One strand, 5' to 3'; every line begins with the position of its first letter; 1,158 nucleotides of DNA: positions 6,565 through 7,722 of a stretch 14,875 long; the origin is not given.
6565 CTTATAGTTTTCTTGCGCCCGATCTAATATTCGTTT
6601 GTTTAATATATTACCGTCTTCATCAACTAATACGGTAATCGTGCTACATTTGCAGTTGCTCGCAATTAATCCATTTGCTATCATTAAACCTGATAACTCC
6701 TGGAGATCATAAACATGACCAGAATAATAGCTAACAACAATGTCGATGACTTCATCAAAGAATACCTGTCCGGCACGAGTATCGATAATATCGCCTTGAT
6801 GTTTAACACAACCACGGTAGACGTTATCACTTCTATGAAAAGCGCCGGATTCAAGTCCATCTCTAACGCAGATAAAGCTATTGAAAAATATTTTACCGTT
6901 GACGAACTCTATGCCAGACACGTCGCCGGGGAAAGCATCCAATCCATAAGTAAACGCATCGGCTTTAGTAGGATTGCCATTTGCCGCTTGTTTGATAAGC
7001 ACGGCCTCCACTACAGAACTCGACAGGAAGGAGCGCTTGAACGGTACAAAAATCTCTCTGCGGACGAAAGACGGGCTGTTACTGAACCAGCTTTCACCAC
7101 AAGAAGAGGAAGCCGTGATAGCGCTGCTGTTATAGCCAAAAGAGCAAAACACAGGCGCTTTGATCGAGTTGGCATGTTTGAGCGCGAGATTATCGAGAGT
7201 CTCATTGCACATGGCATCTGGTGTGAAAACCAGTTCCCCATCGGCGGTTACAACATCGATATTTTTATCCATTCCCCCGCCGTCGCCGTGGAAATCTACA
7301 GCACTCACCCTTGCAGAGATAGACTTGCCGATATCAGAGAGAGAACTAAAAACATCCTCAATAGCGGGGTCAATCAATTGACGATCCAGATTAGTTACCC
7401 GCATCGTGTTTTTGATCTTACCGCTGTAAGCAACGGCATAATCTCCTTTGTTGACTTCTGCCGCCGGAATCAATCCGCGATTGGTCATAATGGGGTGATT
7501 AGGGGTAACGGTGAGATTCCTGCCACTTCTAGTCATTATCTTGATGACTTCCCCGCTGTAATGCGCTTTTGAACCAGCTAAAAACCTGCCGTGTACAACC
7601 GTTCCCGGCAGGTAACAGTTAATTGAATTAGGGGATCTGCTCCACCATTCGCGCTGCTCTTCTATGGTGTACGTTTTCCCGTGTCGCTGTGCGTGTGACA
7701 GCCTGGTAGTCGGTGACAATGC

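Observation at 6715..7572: Antisense ORF nested inside the intein: candidate DUF559/Vsr-like homing endonuclease on the opposite strand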

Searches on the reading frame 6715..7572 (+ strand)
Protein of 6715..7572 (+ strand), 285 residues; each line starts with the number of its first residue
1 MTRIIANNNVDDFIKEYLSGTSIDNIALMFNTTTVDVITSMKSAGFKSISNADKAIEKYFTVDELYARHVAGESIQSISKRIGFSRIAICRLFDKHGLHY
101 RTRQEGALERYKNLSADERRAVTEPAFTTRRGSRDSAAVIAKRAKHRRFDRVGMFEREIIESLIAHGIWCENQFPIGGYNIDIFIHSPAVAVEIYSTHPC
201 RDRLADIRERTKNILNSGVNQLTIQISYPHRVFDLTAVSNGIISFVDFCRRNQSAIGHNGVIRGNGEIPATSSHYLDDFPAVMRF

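Call 3: search_protein_families(library=pfam, proteins=[window:6715-7572:+], max_evalue=1)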
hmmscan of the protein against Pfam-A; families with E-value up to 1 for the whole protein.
window:6715-7572:+ (285 aa): 3 families
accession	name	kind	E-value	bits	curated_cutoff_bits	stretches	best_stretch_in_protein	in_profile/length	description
PF18741.7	MTES_1575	-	0.00021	21.7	38.2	1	155-214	1-66/96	REase_MTES_1575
PF13936.12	HTH_38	-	0.069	13.3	27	0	64-86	12-34/44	Helix-turn-helix domain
PF01029.23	NusB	-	0.22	12.4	23.1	0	106-160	33-86/133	NusB family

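Call 4: search_protein_families(library=phrogs, proteins=[window:6715-7572:+], max_evalue=0.1)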
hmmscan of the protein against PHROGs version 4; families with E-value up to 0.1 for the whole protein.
window:6715-7572:+ (285 aa): 8 families
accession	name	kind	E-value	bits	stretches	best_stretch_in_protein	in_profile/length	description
phrog_2727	-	unknown function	0.0022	19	0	70-105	23-58/176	-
phrog_12251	-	unknown function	0.0048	17.6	1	70-126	142-197/224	-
phrog_7545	-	DNA, RNA and nucleotide metabolism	0.0088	17.2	1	63-118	11-65/160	HNH endonuclease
phrog_8446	-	DNA, RNA and nucleotide metabolism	0.019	15.6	1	19-105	27-105/211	HNH endonuclease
phrog_3611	-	DNA, RNA and nucleotide metabolism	0.021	15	0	5-45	71-111/230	helicase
phrog_323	-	transcription regulation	0.028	15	1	11-115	102-213/319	transcriptional regulator, D5-like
phrog_4538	-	unknown function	0.038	13.9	0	7-54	355-400/447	-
phrog_6081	-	unknown function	0.057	14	1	13-100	7-96/169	-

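Call 6: search_dna_similar(query=window:6715-7572:+, collection=phages, mode=protein, max_rows=40, max_evalue=0.001)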
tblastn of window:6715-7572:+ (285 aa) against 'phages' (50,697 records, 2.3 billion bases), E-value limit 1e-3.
Records with a match: 47; places in all: 47; records where one place covers at least 80% of the query: 8.
Best place of each record, by identity: <60% 47.
By first word of the organism name: Pseudomonas 15; Salmonella 10; Gordonia 8; Klebsiella 8; Idiomarinaceae 2; Edwardsiella 2; Vibrio 1; Cronobacter 1.
By host as written in the record: Pseudomonas aeruginosa 15; Gordonia terrae 3612 8; Klebsiella pneumoniae 7; Idiomarinaceae bacterium N2-2 2; - 2; Salmonella enterica subsp. enterica serovar Typhimurium ATCC 14028 2; Salmonella enterica subsp. enterica 2; Salmonella enterica subsp. enterica serovar Typhimurium 2; and 6 more.
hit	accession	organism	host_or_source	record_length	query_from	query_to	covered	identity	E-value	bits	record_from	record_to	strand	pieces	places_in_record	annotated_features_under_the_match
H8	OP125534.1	Vibrio phage vB_VaM_H2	Vibrio alginolyticus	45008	1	285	100%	50.5%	3e-83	278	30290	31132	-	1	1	hypothetical protein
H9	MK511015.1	Pseudomonas phage vB_Pae_BR313c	Pseudomonas aeruginosa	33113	64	285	78%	48.6%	6e-63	219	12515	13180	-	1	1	hypothetical protein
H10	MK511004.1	Pseudomonas phage vB_Pae_CF74b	Pseudomonas aeruginosa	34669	64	285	78%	48.6%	6e-63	219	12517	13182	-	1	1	hypothetical protein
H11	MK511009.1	Pseudomonas phage vB_Pae_CF136b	Pseudomonas aeruginosa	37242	64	285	78%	48.6%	6e-63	219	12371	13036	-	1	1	hypothetical protein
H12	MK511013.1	Pseudomonas phage vB_Pae_BR161a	Pseudomonas aeruginosa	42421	64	285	78%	48.6%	6e-63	219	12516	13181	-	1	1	hypothetical protein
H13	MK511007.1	Pseudomonas phage vB_Pae_CF121b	Pseudomonas aeruginosa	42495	64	285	78%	48.6%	6e-63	219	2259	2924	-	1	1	hypothetical protein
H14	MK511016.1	Pseudomonas phage vB_Pae_BR141b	Pseudomonas aeruginosa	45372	64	285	78%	48.6%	6e-63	219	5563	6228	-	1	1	hypothetical protein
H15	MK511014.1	Pseudomonas phage vB_Pae_BR243a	Pseudomonas aeruginosa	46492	64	285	78%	48.6%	6e-63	219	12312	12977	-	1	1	hypothetical protein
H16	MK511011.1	Pseudomonas phage vB_Pae_CF213a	Pseudomonas aeruginosa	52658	64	285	78%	48.6%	6e-63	219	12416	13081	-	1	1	hypothetical protein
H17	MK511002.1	Pseudomonas phage vB_Pae_CF57a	Pseudomonas aeruginosa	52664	64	285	78%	48.6%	6e-63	219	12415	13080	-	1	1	hypothetical protein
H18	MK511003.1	Pseudomonas phage vB_Pae_CF65a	Pseudomonas aeruginosa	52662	64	285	78%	48.6%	6e-63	219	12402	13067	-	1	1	hypothetical protein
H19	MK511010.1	Pseudomonas phage vB_Pae_CF177c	Pseudomonas aeruginosa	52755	64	285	78%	48.6%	6e-63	219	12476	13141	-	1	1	hypothetical protein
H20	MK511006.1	Pseudomonas phage vB_Pae_CF118a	Pseudomonas aeruginosa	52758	64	285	78%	48.6%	6e-63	219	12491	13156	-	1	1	hypothetical protein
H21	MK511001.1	Pseudomonas phage vB_Pae_CF23a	Pseudomonas aeruginosa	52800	64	285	78%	48.6%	6e-63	219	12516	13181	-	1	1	hypothetical protein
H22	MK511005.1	Pseudomonas phage vB_Pae_CF81a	Pseudomonas aeruginosa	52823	64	285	78%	48.6%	6e-63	219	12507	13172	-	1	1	hypothetical protein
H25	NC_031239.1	Gordonia phage Vivi2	Gordonia terrae 3612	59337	11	267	90%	28.1%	9e-16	83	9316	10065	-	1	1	14: head morphogenesis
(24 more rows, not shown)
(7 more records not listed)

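Call 8: get_annotated_region(hit=H8, flank=2500)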
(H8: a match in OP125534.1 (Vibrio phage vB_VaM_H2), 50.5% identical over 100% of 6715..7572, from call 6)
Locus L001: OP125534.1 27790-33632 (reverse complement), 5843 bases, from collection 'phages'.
description: Vibrio phage vB_VaM_H2, complete genome.
organism: Vibrio phage vB_VaM_H2 (NCBI taxid 2973487)
taxonomy: Viruses; Duplodnaviria; Heunggongvirae; Uroviricota; Caudoviricetes
host: Vibrio alginolyticus; source: seawater; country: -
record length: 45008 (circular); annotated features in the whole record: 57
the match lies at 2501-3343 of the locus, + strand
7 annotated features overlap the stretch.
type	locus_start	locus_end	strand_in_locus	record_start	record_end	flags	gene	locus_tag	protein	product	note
CDS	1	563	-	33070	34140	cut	-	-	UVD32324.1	hypothetical protein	-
CDS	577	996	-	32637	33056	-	-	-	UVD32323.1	hypothetical protein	-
CDS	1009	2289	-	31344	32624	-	-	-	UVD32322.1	hypothetical protein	-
CDS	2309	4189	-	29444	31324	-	-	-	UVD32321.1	hypothetical protein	-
CDS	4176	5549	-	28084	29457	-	-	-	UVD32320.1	hypothetical protein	-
CDS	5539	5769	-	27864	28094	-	-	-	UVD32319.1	hypothetical protein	-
CDS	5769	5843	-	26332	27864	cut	-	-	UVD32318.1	terminase large subunit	-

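Call 9: find_homologous_proteins(query=window:6715-7569:+, max_evalue=0.001)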
Query window:6715-7569:+ (285 aa): 6 proteins with E <= 0.001 among 767 candidates.
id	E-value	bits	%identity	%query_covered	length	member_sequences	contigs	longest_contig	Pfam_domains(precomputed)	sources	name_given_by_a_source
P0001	3.8e-74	268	47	100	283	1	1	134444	PF02796.22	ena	-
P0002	5.7e-61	224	48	78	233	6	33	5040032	PF02796.22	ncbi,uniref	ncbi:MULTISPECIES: helix-turn-helix domain-containing protein [Enterobacteriaceae]|uniref:helix-turn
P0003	1.3e-54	203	47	78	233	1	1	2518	-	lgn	-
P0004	2.5e-47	180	50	61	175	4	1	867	-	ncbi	ncbi:hypothetical protein, partial [Pseudomonas aeruginosa]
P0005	8.7e-45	171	37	100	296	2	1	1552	-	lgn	-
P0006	2.7e-14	71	31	68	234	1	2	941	PF18741.8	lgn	-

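Call 10: find_encoding_contigs(protein=P0002, flank=4000, max_places=4)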
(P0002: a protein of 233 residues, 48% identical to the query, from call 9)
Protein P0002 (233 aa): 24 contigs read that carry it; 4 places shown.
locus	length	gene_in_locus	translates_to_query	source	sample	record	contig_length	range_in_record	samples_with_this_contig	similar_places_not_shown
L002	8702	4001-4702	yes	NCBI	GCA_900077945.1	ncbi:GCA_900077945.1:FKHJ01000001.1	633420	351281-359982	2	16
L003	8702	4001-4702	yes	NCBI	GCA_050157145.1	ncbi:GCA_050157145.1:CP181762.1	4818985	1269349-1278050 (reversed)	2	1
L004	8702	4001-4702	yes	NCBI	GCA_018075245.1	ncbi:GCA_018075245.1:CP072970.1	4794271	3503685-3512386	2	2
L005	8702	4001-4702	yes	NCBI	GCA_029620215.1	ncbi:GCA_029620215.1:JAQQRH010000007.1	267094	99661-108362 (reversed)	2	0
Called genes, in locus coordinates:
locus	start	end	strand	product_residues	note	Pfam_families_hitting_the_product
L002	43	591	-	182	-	PF13392:HNH_3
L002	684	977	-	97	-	-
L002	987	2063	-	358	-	PF19774:DUF6260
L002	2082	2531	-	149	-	PF23982:XM1_gp53_minor_capsid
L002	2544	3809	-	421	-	-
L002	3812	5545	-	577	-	PF04233:Phage_Mu_F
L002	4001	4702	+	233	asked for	PF02796:HTH_7 (faint)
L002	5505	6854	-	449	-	PF06381:Phage_portal_3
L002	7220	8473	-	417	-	PF04466:Terminase_3, PF17288:Terminase_3C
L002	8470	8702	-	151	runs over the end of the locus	PF10045:DUF2280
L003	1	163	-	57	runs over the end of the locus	-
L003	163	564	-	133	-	PF24085:DUF7370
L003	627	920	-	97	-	-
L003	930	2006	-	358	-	PF19774:DUF6260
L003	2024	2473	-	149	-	PF23982:XM1_gp53_minor_capsid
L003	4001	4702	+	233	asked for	PF02796:HTH_7 (faint)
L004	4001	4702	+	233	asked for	PF02796:HTH_7 (faint)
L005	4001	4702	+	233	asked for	PF02796:HTH_7 (faint)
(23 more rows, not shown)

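Call 11: find_encoding_contigs(protein=P0001, flank=4000, max_places=3)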
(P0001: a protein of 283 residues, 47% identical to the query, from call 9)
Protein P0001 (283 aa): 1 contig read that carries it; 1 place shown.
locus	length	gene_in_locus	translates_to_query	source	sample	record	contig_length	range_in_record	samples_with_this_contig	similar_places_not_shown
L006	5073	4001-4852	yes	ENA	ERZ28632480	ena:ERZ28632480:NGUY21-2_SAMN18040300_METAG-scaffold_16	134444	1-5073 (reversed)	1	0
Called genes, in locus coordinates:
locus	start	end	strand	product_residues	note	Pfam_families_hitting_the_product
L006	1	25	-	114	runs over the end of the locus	-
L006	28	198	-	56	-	-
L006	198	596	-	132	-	PF24085:DUF7370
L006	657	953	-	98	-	-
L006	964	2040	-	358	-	PF19774:DUF6260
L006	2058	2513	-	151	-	PF23982:XM1_gp53_minor_capsid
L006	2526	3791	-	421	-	-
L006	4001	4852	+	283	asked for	PF02796:HTH_7 (faint)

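Call 27: find_related_loci(query=A1, collection=viral_contigs, flank=2500)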
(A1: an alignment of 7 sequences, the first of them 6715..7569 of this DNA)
Query A1 (285 aa) in viral_contigs; peptide patterns used: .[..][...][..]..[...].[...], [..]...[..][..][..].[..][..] (x = any residue, [..] = any of these).
120 stretches matched a pattern; 84 encode a relative of the query (tblastn E <= 1e-3); the best 80 are kept; 79 distinct loci.
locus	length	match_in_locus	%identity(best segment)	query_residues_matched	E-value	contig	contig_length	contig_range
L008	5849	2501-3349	48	1-285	3e-84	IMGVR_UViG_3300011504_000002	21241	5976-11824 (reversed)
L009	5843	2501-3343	48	1-285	6e-84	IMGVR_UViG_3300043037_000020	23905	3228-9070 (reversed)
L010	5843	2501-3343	48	1-285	6e-84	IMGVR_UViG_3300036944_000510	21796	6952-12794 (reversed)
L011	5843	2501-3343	48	1-285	9e-84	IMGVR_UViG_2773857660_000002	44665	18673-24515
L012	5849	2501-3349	42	1-285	8e-76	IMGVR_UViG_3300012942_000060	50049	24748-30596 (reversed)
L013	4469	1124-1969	41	1-285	5e-72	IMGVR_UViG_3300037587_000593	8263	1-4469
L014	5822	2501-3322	43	9-285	6e-70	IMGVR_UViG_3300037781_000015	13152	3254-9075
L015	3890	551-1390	43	1-285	7e-68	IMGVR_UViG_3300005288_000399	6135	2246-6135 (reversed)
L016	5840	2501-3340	43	1-285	6e-68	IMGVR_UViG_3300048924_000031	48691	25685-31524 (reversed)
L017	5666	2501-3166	49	64-285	1e-66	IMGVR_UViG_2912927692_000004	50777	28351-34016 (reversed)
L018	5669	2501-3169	48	63-285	3e-67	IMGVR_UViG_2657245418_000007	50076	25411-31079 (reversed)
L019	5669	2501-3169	48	63-285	3e-67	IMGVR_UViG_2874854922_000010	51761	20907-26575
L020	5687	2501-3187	48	57-285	2e-67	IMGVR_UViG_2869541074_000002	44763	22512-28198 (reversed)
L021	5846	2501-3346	42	1-285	8e-67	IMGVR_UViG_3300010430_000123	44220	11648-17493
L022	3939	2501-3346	42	1-285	8e-67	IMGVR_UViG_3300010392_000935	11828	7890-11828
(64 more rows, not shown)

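Call 32: search_protein_representatives(alignment_id=A1)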
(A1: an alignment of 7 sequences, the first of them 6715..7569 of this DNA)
Query: 7 sequences, 236 profile positions. Proteins with E-value up to 0.001 (for the whole library): 9176; up to 1e-10: 2418; up to 1e-30: 790. The best 150 are listed.
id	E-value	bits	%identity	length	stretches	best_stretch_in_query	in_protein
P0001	2.3e-112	390.4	-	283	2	8-236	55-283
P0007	5.8e-89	313.8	-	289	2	14-235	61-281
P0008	7.8e-85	300.3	-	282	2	8-236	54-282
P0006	1.5e-84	299.4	-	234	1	1-231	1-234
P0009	2.2e-83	295.6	-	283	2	9-236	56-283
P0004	2.2e-83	295.6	-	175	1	62-236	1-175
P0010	7.0e-81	287.4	-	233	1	2-236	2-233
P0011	6.7e-79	280.9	-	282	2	11-233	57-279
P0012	3.2e-77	275.4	-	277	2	16-233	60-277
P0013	2.3e-71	256.2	-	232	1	1-234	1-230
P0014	7.4e-70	251.3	-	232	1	1-233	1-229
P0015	3.5e-66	239.3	-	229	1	1-231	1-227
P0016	2.7e-64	233.0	-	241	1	1-235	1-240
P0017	2.2e-62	226.8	-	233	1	14-231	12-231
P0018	1.6e-60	220.7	-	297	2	10-236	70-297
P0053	1.2e-49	185.1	-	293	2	13-234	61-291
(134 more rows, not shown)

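Call 34: search_solved_structures(query=A2, max_evalue=1, show_alignments=3)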
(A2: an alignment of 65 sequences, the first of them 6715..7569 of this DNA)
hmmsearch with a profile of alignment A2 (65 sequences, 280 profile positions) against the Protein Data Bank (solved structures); distinct sequences matched with E-value up to 1: 34.
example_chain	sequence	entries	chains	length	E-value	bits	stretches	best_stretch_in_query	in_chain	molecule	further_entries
2lvs_A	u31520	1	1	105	6.2e-08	35.3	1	3-92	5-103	Putative uncharacterized protein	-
3hrl_A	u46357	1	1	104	0.00018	23.9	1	147-244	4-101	Endonuclease-Like Protein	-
6urs_A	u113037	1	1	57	0.0028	20.1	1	48-90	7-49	Sleeping Beauty transposase PAI subdomain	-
2m8e_A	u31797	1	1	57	0.0036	19.7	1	47-90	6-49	SLEEPING BEAUTY TRANSPOSASE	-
2jn6_A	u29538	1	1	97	0.0047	19.3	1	57-99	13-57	Protein Cgl2762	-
7bhy_A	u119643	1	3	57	0.0077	18.6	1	51-89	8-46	Deoxyribonucleoside regulator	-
8b4h_A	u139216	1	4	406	0.019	17.3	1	11-45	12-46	Putative transposase for insertion sequence element IS5376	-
8q4d_A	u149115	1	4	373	0.024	17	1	11-45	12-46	Putative transposase for insertion sequence element IS5376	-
1s7o_A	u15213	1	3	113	0.07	15.5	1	7-62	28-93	Hypothetical UPF0122 protein SPy1201/SpyM3_0842/SPs1042/spyM18_1152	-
6m3d_C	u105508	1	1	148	0.12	14.7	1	11-93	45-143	Segmentation polarity homeobox protein engrailed,Segmentation polarity homeobox protein en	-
8r7y_A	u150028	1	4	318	0.13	14.6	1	51-89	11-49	Deoxyribonucleoside regulator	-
2elh_A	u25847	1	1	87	0.19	14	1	7-49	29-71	CG11849-PA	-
5ewr_A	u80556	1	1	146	0.24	13.7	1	66-107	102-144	Box C/D snoRNP and U4 snRNP component Snu13p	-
1g2h_A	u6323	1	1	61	0.24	13.7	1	62-91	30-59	TRANSCRIPTIONAL REGULATORY PROTEIN TYRR HOMOLOG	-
2r0q_C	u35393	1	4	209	0.34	13.2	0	8-41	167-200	Putative transposon Tn552 DNA-invertase bin3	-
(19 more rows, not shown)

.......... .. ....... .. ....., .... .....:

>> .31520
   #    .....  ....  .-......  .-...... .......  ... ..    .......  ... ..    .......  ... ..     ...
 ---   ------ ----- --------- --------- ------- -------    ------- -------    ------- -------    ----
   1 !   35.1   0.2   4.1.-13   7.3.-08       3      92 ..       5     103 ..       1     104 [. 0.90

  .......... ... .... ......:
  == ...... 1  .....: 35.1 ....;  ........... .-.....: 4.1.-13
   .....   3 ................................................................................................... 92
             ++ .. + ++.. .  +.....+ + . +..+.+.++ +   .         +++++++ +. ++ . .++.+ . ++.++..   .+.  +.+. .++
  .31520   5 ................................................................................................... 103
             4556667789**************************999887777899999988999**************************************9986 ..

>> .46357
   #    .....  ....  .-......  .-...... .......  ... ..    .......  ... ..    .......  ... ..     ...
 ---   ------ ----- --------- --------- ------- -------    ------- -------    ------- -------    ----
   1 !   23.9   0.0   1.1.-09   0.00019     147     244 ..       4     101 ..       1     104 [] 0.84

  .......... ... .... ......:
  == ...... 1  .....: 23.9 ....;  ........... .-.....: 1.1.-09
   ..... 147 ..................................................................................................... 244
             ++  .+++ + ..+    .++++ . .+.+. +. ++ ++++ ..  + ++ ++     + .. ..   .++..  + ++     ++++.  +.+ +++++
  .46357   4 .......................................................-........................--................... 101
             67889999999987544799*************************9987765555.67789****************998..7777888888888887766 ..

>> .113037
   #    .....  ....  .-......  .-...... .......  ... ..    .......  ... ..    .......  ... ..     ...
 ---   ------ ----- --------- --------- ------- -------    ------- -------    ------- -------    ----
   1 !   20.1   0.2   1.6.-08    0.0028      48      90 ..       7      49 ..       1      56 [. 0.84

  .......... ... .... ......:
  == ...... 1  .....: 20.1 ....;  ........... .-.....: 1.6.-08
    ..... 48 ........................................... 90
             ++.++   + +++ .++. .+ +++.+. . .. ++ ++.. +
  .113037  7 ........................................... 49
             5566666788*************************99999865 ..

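Call 35: search_protein_families(library=pfam, alignment_id=A2, max_evalue=0.01)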
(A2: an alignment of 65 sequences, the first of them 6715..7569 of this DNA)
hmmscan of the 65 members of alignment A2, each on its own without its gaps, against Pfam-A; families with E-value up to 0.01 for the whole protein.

A. member 1, window:6715-7569:+ (285 aa): 1 family
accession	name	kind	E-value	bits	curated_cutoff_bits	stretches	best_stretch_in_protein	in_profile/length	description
PF18741.7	MTES_1575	-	0.00021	21.7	38.2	1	155-214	1-66/96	REase_MTES_1575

B. families by the number of members that match (of 65 scanned): 54 families (the first 25 are shown)
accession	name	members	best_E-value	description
PF18741.7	MTES_1575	49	6.2e-11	REase_MTES_1575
PF19575.5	HTH_58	34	4.2e-12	Helix-turn-helix domain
PF02796.21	HTH_7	30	1e-12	Helix-turn-helix domain of resolvase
PF13384.12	HTH_23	29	6.6e-09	Homeodomain-like domain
PF04480.18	DUF559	22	9.1e-05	Protein of unknown function (DUF559)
PF13518.12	HTH_28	15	1.5e-09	Helix-turn-helix domain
PF13936.12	HTH_38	15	5.8e-09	Helix-turn-helix domain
PF04545.22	Sigma70_r4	11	5.1e-05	Sigma-70, region 4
PF13551.12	HTH_29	10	3.5e-06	Winged helix-turn helix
PF04218.19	CENP-B_N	10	9.9e-06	CENP-B N-terminal DNA-binding domain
PF08281.18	Sigma70_r4_2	8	1.4e-06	Sigma-70, region 4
PF08279.18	HTH_11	8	6.1e-06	HTH domain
PF04967.18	HTH_10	6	4.4e-05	HTH DNA binding domain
PF25787.1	HTH_SB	6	7.8e-05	Sleeping Beauty transposase HTH domain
PF18024.7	HTH_50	5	2e-05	Helix-turn-helix domain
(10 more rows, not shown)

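Call 43: predict_structure(alignment_id=A2)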
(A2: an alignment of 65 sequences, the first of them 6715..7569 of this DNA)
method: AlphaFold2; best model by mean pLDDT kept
length: 285 residues; sequences in the alignment: 65
mean_pLDDT: 93.0   pTM: 0.69
mean pLDDT of the five models: 93.0, 92.6, 92.2, 91.9, 91.5
residues with pLDDT >= 90: 236; 70-90: 43; 50-70: 6; < 50: 0
segments of 3 or more residues with pLDDT < 50: none
pLDDT, mean of each block of 10 residues (from residue 1): 71 92 93 92 86 90 97 96 96 96 94 97 96 95 92 95 98 96 97 94 95 96 91 96 96 85 95 90 85
secondary structure, 60 per line:
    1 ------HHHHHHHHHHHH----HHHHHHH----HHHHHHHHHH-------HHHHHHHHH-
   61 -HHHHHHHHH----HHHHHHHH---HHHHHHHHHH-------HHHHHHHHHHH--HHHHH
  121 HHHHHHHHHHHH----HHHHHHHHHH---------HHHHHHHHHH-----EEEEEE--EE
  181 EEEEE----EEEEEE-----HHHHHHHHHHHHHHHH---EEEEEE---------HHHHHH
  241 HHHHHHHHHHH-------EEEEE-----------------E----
elements in order: H7-18 H23-29 H34-43 H51-59 H62-70 H75-82 H86-95 H103-113 H116-132 H137-146 H156-165 E171-176 E179-185 E190-195 H201-216 E220-225 H235-251 E259-263
